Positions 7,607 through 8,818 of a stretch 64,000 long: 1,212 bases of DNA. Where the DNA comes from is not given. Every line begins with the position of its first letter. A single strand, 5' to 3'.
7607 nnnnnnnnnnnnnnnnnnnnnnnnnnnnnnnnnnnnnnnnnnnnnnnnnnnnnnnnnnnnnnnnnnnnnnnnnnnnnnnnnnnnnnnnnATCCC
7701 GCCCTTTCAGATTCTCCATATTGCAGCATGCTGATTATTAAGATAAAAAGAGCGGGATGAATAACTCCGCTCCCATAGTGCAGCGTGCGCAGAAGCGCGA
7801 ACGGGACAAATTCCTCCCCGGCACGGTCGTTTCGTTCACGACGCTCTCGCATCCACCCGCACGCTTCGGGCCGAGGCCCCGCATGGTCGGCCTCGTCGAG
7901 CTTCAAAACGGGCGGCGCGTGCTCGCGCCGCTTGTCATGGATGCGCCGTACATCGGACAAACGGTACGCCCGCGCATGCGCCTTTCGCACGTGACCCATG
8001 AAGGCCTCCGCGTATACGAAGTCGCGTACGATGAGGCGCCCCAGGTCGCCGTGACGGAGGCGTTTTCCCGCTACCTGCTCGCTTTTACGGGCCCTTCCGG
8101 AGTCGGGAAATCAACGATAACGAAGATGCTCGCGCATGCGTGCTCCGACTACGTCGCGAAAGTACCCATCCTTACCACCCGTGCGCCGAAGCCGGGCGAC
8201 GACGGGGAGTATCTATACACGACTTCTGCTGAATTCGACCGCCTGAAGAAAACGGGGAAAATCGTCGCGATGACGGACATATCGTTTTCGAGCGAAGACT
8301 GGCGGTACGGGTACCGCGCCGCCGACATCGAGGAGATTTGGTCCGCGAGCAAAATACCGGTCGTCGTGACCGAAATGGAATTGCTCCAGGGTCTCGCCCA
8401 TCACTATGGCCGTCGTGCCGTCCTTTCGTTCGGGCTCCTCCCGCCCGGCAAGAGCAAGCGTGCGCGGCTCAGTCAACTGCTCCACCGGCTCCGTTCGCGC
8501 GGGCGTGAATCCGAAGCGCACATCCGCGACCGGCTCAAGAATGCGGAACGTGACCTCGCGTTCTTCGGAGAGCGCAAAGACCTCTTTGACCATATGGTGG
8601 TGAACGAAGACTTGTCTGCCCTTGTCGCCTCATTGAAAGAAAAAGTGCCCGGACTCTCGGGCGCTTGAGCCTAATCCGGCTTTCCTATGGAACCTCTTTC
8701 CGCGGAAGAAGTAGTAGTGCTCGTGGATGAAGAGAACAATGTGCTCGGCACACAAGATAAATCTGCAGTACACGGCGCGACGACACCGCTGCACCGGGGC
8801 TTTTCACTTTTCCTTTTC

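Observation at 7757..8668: DUF35-like OB-fold scaffold fused to a guanylate-kinase-like P-loop domain inside the mevalonate operon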

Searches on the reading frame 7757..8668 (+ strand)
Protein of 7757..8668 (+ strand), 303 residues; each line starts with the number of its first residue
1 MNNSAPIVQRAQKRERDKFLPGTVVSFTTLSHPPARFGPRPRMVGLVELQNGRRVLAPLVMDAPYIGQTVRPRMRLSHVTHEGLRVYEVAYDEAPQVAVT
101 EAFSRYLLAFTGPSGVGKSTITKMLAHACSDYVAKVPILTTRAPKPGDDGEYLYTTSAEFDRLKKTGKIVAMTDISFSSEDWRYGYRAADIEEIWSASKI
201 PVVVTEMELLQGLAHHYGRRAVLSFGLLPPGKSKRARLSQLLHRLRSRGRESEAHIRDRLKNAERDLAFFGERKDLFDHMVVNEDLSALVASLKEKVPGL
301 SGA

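Call 5: search_protein_families(library=pfam, proteins=[window:7757-8668:+], max_evalue=0.1)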
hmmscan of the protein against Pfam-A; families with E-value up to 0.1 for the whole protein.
window:7757-8668:+ (303 aa): 19 families
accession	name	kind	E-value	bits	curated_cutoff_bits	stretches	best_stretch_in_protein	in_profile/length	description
PF00625.27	Guanylate_kin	-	2.3e-11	44.2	25.2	1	109-295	6-177/182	Guanylate kinase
PF01796.24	OB_ChsH2_C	-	4e-09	36.7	27.1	1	22-74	8-64/65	ChsH2, C-terminal OB-fold domain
PF03193.22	RsgA_GTPase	-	0.00019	21.7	30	1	78-129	78-130/174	RsgA GTPase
PF13401.12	AAA_22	-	0.00031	21.5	27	1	104-154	4-52/130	AAA domain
PF00005.33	ABC_tran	-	0.0025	18.9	25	1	107-132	13-38/137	ABC transporter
PF00910.28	RNA_helicase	-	0.007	17.3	21.5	1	110-194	3-74/105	RNA helicase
PF20720.3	nSTAND3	-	0.0082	16.3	27.2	1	107-131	19-43/155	Novel STAND NTPase 3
PF00004.35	AAA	-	0.0084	17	21.2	1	109-145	2-33/131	ATPase family associated with various cellular activities (AAA)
PF13238.12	AAA_18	-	0.018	15.9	29.4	1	110-136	3-35/128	AAA domain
PF03215.21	Rad17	-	0.022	15.2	23.8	1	102-128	42-68/186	Rad17 P-loop domain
PF13481.12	AAA_25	-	0.033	14.3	27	0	107-146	35-72/195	AAA domain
PF01926.29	MMR_HSR1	-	0.035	14.6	21.9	1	109-144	3-36/113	50S ribosome-binding GTPase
PF03308.22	MeaB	-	0.039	13.4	23.1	0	107-140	35-68/273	Methylmalonyl Co-A mutase-associated GTPase MeaB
PF13521.12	AAA_28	-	0.051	14.2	27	0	109-128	3-22/164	AAA domain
PF03266.21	NTPase_1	-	0.07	13.4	23.9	0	109-132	3-26/168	NTPase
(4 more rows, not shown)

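Call 6: search_protein_families(library=ncbifam, proteins=[window:7757-8668:+], max_evalue=0.1)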
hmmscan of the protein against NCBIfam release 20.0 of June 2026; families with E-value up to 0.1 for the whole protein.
window:7757-8668:+ (303 aa): 23 families
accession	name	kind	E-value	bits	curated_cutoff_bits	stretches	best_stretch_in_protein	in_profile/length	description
TIGR03263.1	guanyl_kin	equivalog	3.1e-21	75.8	160.45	1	107-295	3-176/180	guanylate kinase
NF011324.0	PRK14737.1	equivalog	1.8e-12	47.4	318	1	113-295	13-180/187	guanylate kinase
NF011325.0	PRK14738.1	equivalog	3.3e-09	36.3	263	1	103-285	11-178/206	guanylate kinase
TIGR02322.1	phosphon_PhnN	equivalog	5.5e-07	29.4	156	1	107-267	3-150/179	phosphonate metabolism protein/1,5-bisphosphokinase (PRPP-forming) PhnN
NF006743.0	PRK09270.1-2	equivalog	0.00068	18.7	227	1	98-137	21-61/217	nucleoside/nucleotide kinase family protein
TIGR01448.2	helicase_RecD2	equivalog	0.0014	16.8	500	1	84-135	310-361/713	SF1B family DNA helicase RecD2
NF006744.0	PRK09270.1-3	equivalog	0.0015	18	281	1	98-131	16-49/213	nucleoside/nucleotide kinase family protein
NF007485.0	PRK10078.1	equivalog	0.0028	17.4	153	1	110-266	7-149/186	ribose 1,5-bisphosphokinase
NF006746.0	PRK09270.1-5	subfamily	0.0038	16.2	250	1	101-134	17-50/210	nucleoside/nucleotide kinase family protein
TIGR02857.1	CydD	equivalog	0.0059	15.6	435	1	78-129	321-372/529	thiol reductant ABC exporter subunit CydD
TIGR00157.1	TIGR00157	equivalog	0.0065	16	100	1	75-133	91-150/247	ribosome small subunit-dependent GTPase A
NF038208.1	garosamine_AAA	equivalog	0.017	14.8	170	1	109-158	4-54/167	Gar/GrdA family gentamicin resistance ATP-binding protein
NF008653.0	PRK11650.1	subfamily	0.022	13.8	432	0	107-126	32-51/357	sn-glycerol-3-phosphate ABC transporter ATP-binding protein UgpC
NF010059.0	PRK13536.1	equivalog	0.023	13.5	549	1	109-163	73-127/342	nodulation factor ABC transporter ATP-binding protein NodI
NF007601.2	PRK10247.1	equivalog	0.035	13.6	292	1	108-130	30-52/204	iron efflux ABC transporter ATP-binding subunit FetA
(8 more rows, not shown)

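Call 8: find_homologous_proteins(query=window:7757-8665:+)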
Query window:7757-8665:+ (303 aa): 545 proteins with E <= 0.001 among 3513 candidates; the best 120 are listed.
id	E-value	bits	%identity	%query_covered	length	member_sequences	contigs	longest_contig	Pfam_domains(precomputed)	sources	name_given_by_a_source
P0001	1.3e-185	634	95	100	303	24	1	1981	PF01796.24,PF00625.28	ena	-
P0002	1.2e-171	588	88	100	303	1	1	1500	PF01796.24,PF00625.28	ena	-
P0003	7.3e-170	582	88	100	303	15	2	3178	PF01796.24,PF03193.23,PF00625.28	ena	-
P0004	1.1e-156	539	79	100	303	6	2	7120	PF01796.24,PF00625.28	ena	-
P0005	9.0e-154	529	77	100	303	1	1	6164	PF01796.24,PF00625.28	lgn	-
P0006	5.6e-153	527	77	100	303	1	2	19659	PF01796.24,PF00625.28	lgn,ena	-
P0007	1.2e-151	522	77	100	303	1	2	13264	PF01796.24,PF00625.28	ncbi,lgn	-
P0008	9.0e-151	519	77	100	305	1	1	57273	PF01796.24,PF00625.28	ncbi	-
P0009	2.5e-145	502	74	100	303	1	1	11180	PF01796.24,PF00625.28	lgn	-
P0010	3.5e-140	485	71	99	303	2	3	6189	PF01796.24,PF00625.28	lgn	-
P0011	8.2e-139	480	71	100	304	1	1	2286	PF01796.24,PF00625.28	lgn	-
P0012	1.0e-137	477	69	100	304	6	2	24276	PF03193.23,PF00625.28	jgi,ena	-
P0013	1.2e-137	476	70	100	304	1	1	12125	PF01796.24,PF00625.28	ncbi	-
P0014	1.3e-136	473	71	100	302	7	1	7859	PF01796.24,PF13401.13,PF00625.28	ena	-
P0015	9.0e-136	470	69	99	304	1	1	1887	PF01796.24,PF00625.28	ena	-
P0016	7.4e-135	467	70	100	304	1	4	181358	PF01796.24,PF00625.28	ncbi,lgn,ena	-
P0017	3.5e-134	465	70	100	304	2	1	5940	PF01796.24,PF00005.34,PF00625.28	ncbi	-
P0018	2.6e-133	462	68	100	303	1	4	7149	PF01796.24,PF00625.28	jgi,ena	-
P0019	1.1e-132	460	67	100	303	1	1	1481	PF01796.24,PF00625.28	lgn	-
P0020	3.8e-132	458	68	99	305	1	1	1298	PF01796.24,PF00005.34,PF13401.13,PF00625.28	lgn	-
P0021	5.4e-132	458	68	100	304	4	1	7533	PF00625.28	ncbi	-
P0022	1.3e-131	457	70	100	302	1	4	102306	PF01796.24,PF00625.28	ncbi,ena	-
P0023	2.2e-131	456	67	99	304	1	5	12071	PF01796.24,PF00625.28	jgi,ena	-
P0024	2.6e-131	456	69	99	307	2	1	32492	PF01796.24,PF00625.28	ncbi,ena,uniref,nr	ncbi:hypothetical protein A3A39_00270 [Candidatus Kaiserbacteria bacterium RIFCSPLOWO2_01_FULL_54_13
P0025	4.7e-129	448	68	100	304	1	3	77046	PF00625.28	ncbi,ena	-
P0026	1.5e-128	446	68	98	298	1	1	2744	PF01796.24,PF00625.28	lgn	-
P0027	4.7e-128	445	66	100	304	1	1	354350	PF01796.24,PF00005.34,PF13401.13,PF00625.28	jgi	jgi:guanylate kinase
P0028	9.3e-128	444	66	100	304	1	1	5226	PF01796.24,PF00625.28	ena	-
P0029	1.1e-127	444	67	99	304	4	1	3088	PF00625.28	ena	-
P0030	1.4e-126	440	67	100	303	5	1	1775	PF01796.24,PF00625.28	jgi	-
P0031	1.5e-125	437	65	100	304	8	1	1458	PF01796.24,PF13401.13,PF00625.28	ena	-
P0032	1.1e-122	427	64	97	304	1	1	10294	PF01796.24,PF13401.13,PF00625.28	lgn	-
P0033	2.1e-121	423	64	100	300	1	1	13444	PF00625.28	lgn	-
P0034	6.3e-121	421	72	86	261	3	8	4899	PF00625.28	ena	-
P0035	9.0e-120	418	62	100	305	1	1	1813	PF01796.24,PF00625.28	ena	-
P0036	3.9e-119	416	64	98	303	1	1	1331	PF00625.28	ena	-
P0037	4.3e-119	415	61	100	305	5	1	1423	PF01796.24,PF13401.13,PF00625.28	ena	-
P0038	1.9e-116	407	63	98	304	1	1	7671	PF01796.24,PF00625.28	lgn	-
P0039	2.0e-116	407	63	97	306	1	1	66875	PF01796.24,PF00625.28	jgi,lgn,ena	-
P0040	2.7e-116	406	65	93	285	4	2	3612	PF01796.24,PF00625.28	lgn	-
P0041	3.5e-115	403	60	100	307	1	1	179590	PF01796.24,PF13401.13,PF00625.28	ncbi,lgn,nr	ncbi:MAG: OB-fold domain-containing protein [Candidatus Peregrinibacteria bacterium]|nr:OB-fold doma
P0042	1.5e-114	401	60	100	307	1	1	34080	PF01796.24,PF13401.13,PF00625.28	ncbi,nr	ncbi:OB-fold domain-containing protein [Candidatus Peregrinibacteria bacterium]|nr:OB-fold domain-co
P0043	8.1e-114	398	58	100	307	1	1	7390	PF01796.24,PF00625.28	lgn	-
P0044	6.7e-113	395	57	100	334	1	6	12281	PF01796.24,PF13401.13,PF00625.28,PF13238.13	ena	-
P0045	7.9e-113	395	60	100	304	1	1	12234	PF00625.28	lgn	-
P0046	8.1e-113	395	60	100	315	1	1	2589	PF01796.24,PF00625.28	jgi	jgi:guanylate kinase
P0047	1.9e-112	394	60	100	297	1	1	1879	PF01796.24,PF00625.28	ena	-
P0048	3.3e-112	393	58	100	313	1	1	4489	PF01796.24,PF13401.13,PF00625.28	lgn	-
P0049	3.8e-112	393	60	100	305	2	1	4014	PF01796.24,PF00625.28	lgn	-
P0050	4.8e-112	392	61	100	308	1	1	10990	PF01796.24,PF13401.13,PF00625.28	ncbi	-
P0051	1.3e-111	391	58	99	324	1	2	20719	PF01796.24,PF00625.28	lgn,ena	-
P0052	3.4e-110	386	59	98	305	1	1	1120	PF01796.24,PF13401.13,PF00625.28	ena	-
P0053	3.7e-110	386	61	93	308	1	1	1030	PF01796.24,PF00625.28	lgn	-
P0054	4.1e-109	383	60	100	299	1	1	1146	PF00005.34,PF00625.28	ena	-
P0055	5.3e-109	382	64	94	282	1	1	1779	PF01796.24,PF00625.28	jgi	jgi:guanylate kinase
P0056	8.9e-109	382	59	100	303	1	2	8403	PF01796.24,PF00625.28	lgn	-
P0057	1.1e-108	381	58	99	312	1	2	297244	PF01796.24,PF13401.13,PF00625.28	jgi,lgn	jgi:guanylate kinase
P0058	6.2e-108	379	63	92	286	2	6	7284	PF01796.24,PF00625.28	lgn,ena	-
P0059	1.3e-107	378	58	100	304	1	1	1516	PF01796.24,PF13401.13,PF00625.28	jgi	jgi:guanylate kinase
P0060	2.0e-107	377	59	100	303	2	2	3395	PF01796.24,PF13401.13,PF03193.23,PF00625.28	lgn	-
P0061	3.8e-107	376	58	99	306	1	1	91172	PF01796.24,PF00625.28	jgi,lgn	jgi:guanylate kinase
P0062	4.8e-107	376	58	98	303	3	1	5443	PF01796.24,PF13401.13,PF00625.28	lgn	-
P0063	1.9e-106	374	57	100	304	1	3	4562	PF01796.24,PF00005.34,PF00625.28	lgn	-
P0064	1.2e-105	371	58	100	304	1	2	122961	PF01796.24,PF00625.28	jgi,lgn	jgi:guanylate kinase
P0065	2.4e-105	370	59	99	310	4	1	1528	PF00625.28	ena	-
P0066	2.8e-105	370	58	98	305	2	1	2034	PF01796.24,PF13401.13,PF00625.28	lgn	-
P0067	4.5e-105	369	58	100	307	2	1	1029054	PF01796.24,PF00625.28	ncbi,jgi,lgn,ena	ncbi:MAG: OB-fold domain-containing protein [Candidatus Peribacteraceae bacterium]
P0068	8.3e-105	369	57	100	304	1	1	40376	PF01796.24,PF00625.28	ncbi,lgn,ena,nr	ncbi:MAG: guanylate kinase [Candidatus Peregrinibacteria bacterium Greene0416_19]|nr:MAG: guanylate 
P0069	1.7e-104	368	58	100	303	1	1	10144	PF01796.24,PF00005.34,PF00625.28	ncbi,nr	ncbi:hypothetical protein HY213_02440 [Candidatus Peregrinibacteria bacterium]|nr:hypothetical prote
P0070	1.9e-104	367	58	100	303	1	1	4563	PF01796.24,PF13401.13,PF00625.28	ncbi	-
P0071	2.5e-104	367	59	93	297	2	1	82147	PF01796.24,PF00005.34,PF00625.28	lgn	-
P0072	3.6e-104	366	58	99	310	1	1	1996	PF01796.24,PF00625.28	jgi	-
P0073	3.6e-104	366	58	98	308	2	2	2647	PF01796.24,PF00625.28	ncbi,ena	-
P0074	4.9e-104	366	57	99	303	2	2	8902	PF01796.24,PF13401.13,PF00625.28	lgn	-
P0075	5.7e-104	366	56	100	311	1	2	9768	PF01796.24,PF13401.13,PF00625.28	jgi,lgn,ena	jgi:guanylate kinase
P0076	2.5e-103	364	58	100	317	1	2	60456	PF00625.28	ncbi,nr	ncbi:hypothetical protein HY285_04870 [Candidatus Peregrinibacteria bacterium]|nr:hypothetical prote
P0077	2.8e-103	364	55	97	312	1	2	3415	PF01796.24,PF13401.13,PF00625.28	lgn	-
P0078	2.9e-103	363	56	99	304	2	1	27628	PF01796.24,PF13401.13,PF00625.28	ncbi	-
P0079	4.5e-103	363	57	98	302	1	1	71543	PF01796.24,PF00625.28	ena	-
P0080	9.5e-103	362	57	99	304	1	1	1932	PF01796.24,PF13401.13,PF00625.28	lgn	-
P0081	1.4e-102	361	57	98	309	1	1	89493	PF01796.24,PF00625.28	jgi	jgi:guanylate kinase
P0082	3.2e-102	360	56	100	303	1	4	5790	PF00625.28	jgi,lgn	jgi:guanylate kinase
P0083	6.9e-102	359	56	98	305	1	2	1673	PF01796.24,PF13401.13,PF00625.28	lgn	-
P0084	8.0e-102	359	57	99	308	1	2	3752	PF01796.24,PF00625.28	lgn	-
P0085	8.2e-102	359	56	100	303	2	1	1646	PF01796.24,PF13401.13,PF00625.28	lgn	-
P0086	8.4e-102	359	57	100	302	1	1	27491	PF01796.24,PF00005.34,PF00625.28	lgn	-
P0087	1.5e-101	358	55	100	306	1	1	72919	PF01796.24,PF00625.28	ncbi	-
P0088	1.8e-101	358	59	93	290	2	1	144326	PF01796.24,PF13401.13,PF00625.28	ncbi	-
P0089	1.8e-101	358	58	98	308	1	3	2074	PF01796.24,PF00005.34,PF00625.28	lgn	-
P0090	4.4e-101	356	57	99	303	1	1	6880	PF01796.24,PF13401.13,PF00625.28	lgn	-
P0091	5.7e-101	356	57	98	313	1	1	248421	PF01796.24,PF00625.28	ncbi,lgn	-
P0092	5.9e-101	356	55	99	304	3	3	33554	PF01796.24,PF13401.13,PF00625.28,PF13238.13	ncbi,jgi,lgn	jgi:guanylate kinase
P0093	7.0e-101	356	57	92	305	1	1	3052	PF01796.24,PF13401.13,PF00625.28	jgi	jgi:guanylate kinase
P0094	1.0e-100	355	55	97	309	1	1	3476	PF01796.24,PF13401.13,PF00625.28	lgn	-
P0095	3.7e-100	353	55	97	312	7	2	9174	PF01796.24,PF00625.28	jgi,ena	-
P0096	4.8e-100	353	57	96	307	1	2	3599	PF01796.24,PF00625.28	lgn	-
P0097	1.3e-99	352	55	96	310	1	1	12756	PF01796.24,PF00625.28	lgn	-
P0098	1.4e-99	351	55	98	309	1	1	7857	PF01796.24,PF00625.28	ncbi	-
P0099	2.6e-99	350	57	93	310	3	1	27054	PF01796.24,PF00625.28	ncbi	-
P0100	4.8e-99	350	56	96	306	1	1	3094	PF01796.24,PF00625.28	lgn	-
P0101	5.2e-99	350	54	98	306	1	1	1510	PF01796.24,PF13401.13,PF00625.28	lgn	-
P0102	5.2e-99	350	55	98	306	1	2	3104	PF01796.24,PF13401.13,PF00625.28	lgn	-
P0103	6.1e-99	349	54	100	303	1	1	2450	PF01796.24,PF00625.28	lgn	-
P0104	6.9e-99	349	58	93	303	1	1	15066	PF01796.24,PF00625.28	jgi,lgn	-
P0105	8.0e-99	349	55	99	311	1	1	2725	PF01796.24,PF00625.28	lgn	-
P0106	9.0e-99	349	54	97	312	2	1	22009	PF01796.24,PF00625.28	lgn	-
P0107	1.4e-98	348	55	98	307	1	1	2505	PF01796.24,PF13401.13,PF00625.28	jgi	-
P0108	1.6e-98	348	54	99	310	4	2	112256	PF01796.24,PF00625.28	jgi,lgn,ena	-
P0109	1.7e-98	348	55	99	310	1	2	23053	PF01796.24,PF00625.28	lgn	-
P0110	2.5e-98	347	55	99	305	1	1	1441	PF01796.24,PF13401.13,PF00625.28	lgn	-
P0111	3.1e-98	347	57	100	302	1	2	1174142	PF01796.24,PF00005.34,PF00625.28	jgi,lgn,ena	-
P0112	3.7e-98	347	54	98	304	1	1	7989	PF01796.24,PF13401.13,PF00625.28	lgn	-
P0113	4.0e-98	347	55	97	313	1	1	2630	PF01796.24,PF00625.28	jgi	-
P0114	5.2e-98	346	56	97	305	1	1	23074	PF01796.24,PF13401.13,PF00625.28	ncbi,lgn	-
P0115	6.4e-98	346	55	97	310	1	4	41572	PF01796.24,PF00625.28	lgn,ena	-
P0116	7.3e-98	346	56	94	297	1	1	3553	PF01796.24,PF00625.28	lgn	-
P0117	8.0e-98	346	56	96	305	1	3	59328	PF01796.24,PF00625.28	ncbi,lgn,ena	-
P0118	8.1e-98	346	53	98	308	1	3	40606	PF01796.24,PF00625.28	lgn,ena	-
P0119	1.3e-97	345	54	98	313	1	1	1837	PF01796.24,PF00625.28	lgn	-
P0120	1.3e-97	345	56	100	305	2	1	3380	PF01796.24,PF00625.28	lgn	-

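Call 40: fold_search(model_id=the predicted structure, library=pdb)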
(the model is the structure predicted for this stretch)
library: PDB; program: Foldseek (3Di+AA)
matches with E <= 10: 1380; with E <= 0.001: 163
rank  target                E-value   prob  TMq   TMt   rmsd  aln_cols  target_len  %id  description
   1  1gky                  5.1e-16  1.00  0.53  0.84   2.6       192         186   26  REFINED STRUCTURE OF THE COMPLEX BETWEEN GUANYLATE KINASE AND ITS SUBSTRATE GMP AT 2.0 ANGSTROMS RESOLUTION (released 1994-01-31)
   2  9jai_B                9.3e-16  1.00  0.54  0.85   2.4       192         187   26  GMPK in complex with GMP and ADP (released 2025-09-03)
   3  9jaf_B                2.2e-15  1.00  0.54  0.84   2.4       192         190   26  GMPK in complex with GMP and sulfate (released 2025-09-03)
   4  9jaf_A                2.4e-15  1.00  0.55  0.84   2.1       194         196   26  GMPK in complex with GMP and sulfate (released 2025-09-03)
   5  8pts_A                2.8e-15  1.00  0.48  0.71   4.5       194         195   26  human GUK1 in complex with compound AT8001 (released 2024-07-24)
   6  9jai_A                3.1e-15  1.00  0.54  0.84   2.4       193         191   26  GMPK in complex with GMP and ADP (released 2025-09-03)
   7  9lo3                  4.7e-15  1.00  0.54  0.82   2.4       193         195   26  Transition state analogue(GMPK in complex with GMP, ADP, Mg2+ and AlF4- at 277 K) (released 2025-09-10)
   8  9jae_A                5.3e-15  1.00  0.43  0.64   6.1       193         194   26  GMPK(S37P mutant) (released 2025-09-03)
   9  9jac                  5.7e-15  1.00  0.54  0.82   2.4       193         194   26  GMPK in complex with GMP (released 2025-09-03)
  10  6wct_D                9.8e-15  1.00  0.50  0.71   3.2       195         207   25  Crystal structure of a guanylate kinase from Stenotrophomonas maltophilia K279a bound to guanosine-5'-monophosphate (released 2020-04-08)
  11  8pts_B                1.0e-14  1.00  0.47  0.69   4.8       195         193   27  human GUK1 in complex with compound AT8001 (released 2024-07-24)
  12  9jab_B                1.1e-14  1.00  0.53  0.81   2.8       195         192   28  Transition State Mimic(GMPK in complex with ADP, GMP , Mg2+, K+ and AlF4-) (released 2025-09-03)
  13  4f4j_A                1.1e-14  1.00  0.44  0.66   6.0       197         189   26  Conversion of the enzyme guanylate kinase into a mitotic spindle orienting protein by a single mutation that inhibits  (released 2012-06-13)
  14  6wct_A                1.2e-14  1.00  0.51  0.73   2.9       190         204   25  Crystal structure of a guanylate kinase from Stenotrophomonas maltophilia K279a bound to guanosine-5'-monophosphate (released 2020-04-08)
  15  9jah_A                1.3e-14  1.00  0.54  0.84   2.4       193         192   26  GMPK in complex with GMP, ATPgammaS and K+ (released 2025-09-03)
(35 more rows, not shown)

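Call 49: find_encoding_contigs(protein=P0008, flank=10000, max_places=1)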
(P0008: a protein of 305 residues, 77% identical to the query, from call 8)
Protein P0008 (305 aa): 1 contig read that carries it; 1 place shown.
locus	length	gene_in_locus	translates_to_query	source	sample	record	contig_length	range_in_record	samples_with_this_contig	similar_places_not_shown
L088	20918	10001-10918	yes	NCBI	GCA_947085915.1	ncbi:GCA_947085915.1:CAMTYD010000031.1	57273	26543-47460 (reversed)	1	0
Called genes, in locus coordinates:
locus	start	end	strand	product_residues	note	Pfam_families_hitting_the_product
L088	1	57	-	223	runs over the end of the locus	PF00072:Response_reg, PF00486:Trans_reg_C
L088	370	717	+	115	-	PF02954:HTH_8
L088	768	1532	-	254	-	PF01145:Band_7, PF13421:Band_7_1 (faint)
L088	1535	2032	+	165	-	PF01467:CTP_transf_like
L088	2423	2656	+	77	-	PF04070:DUF378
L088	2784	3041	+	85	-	PF02201:SWIB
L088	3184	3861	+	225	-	-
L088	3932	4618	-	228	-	PF01255:Prenyltransf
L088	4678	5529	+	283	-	PF00288:GHMP_kinases_N (weak)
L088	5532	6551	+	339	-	PF22700:MVD-like_N, PF00288:GHMP_kinases_N (weak), PF18376:MDD_C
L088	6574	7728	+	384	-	PF00368:HMG-CoA_red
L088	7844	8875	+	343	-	PF08541:ACP_syn_III_C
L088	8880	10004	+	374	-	PF00108:Thiolase_N, PF00109:ketoacyl-synt, PF08545:ACP_syn_III (weak), PF02803:Thiolase_C, PF22691:Thiolase_C_1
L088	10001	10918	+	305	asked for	PF01796:OB_ChsH2_C (weak), PF00625:Guanylate_kin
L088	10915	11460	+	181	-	PF00293:NUDIX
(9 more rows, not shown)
